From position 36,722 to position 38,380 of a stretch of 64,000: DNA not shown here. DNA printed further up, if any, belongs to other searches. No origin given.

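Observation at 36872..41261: Soluble sphingosine-1-phosphate-lyase homologue + cytoplasmic serine hydrolase + MFS importer directly upstream of the GRE module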

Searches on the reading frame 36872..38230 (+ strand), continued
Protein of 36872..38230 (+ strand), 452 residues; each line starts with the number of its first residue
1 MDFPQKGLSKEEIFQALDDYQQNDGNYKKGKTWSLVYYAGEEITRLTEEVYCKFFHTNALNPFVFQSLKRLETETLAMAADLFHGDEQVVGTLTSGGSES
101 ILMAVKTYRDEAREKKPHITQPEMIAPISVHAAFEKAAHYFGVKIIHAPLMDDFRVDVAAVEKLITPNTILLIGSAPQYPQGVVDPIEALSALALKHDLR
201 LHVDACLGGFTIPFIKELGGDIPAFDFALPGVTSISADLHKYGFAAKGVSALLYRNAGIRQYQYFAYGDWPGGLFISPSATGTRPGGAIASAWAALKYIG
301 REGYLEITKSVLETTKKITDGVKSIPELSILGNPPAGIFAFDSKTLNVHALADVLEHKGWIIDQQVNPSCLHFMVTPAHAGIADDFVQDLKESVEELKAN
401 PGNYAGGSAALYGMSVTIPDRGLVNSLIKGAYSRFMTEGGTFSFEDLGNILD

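Call 79: fold_search(model_id=the predicted structure, library=pdb)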
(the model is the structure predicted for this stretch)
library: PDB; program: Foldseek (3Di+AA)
matches with E <= 10: 1986; with E <= 0.001: 1763
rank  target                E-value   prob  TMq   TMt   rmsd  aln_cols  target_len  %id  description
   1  4q6r_B                5.7e-50  1.00  0.91  0.93   2.1       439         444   41  Crystal structure of human sphingosine-1-phosphate lyase in complex with inhibitor 6-[(2R)-4-(4-benzyl-7-chlorophthala (released 2014-05-21)
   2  3mad_B                2.4e-49  1.00  0.92  0.92   1.8       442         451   42  Crystal structure of StSPL (symmetric form) (released 2010-08-18)
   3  8ayf_B                2.4e-49  1.00  0.92  0.93   2.0       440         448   41  Crystal structure of human Sphingosine-1-phosphate lyase 1 (released 2023-09-13)
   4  3mad_A                2.9e-49  1.00  0.92  0.92   1.8       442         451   42  Crystal structure of StSPL (symmetric form) (released 2010-08-18)
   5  4q6r_A                5.1e-49  1.00  0.91  0.93   2.1       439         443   41  Crystal structure of human sphingosine-1-phosphate lyase in complex with inhibitor 6-[(2R)-4-(4-benzyl-7-chlorophthala (released 2014-05-21)
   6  3mbb_B                7.7e-49  1.00  0.92  0.92   1.8       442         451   42  Crystal structure of StSPL - apo form, after treatment with semicarbazide (released 2010-08-18)
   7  3mbb_A                8.2e-49  1.00  0.92  0.92   1.8       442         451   42  Crystal structure of StSPL - apo form, after treatment with semicarbazide (released 2010-08-18)
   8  5eue_B                3.1e-48  1.00  0.91  0.92   1.8       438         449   42  S1P Lyase Bacterial Surrogate bound to N-(2-((4-methoxy-2,5-dimethylbenzyl)amino)-1-phenylethyl)-5-methylisoxazole-3-c (released 2016-03-16)
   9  5eud_B                5.9e-48  1.00  0.91  0.92   1.8       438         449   42  S1P Lyase Bacterial Surrogate bound to N-(1-(4-(3-hydroxyprop-1-yn-1-yl)phenyl)-2-((4-methoxy-2,5-dimethylbenzyl)amino (released 2016-03-16)
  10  3mau_B                1.1e-47  1.00  0.92  0.92   1.8       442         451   42  Crystal structure of StSPL in complex with phosphoethanolamine (released 2010-08-18)
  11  5eud_A                1.2e-47  1.00  0.91  0.91   1.8       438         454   42  S1P Lyase Bacterial Surrogate bound to N-(1-(4-(3-hydroxyprop-1-yn-1-yl)phenyl)-2-((4-methoxy-2,5-dimethylbenzyl)amino (released 2016-03-16)
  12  3mau_A                1.2e-47  1.00  0.92  0.92   1.8       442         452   42  Crystal structure of StSPL in complex with phosphoethanolamine (released 2010-08-18)
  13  5eue_A                1.5e-47  1.00  0.92  0.92   1.8       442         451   42  S1P Lyase Bacterial Surrogate bound to N-(2-((4-methoxy-2,5-dimethylbenzyl)amino)-1-phenylethyl)-5-methylisoxazole-3-c (released 2016-03-16)
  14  3maf_A                4.2e-47  1.00  0.88  0.90   2.4       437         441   42  Crystal structure of StSPL (asymmetric form) (released 2010-08-18)
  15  8cmx_A                1.8e-46  1.00  0.89  0.84   3.0       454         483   39  Structure of sphingosine-1-phosphate lyase (SPL) from Aspergillus fumigatus (released 2024-01-03)
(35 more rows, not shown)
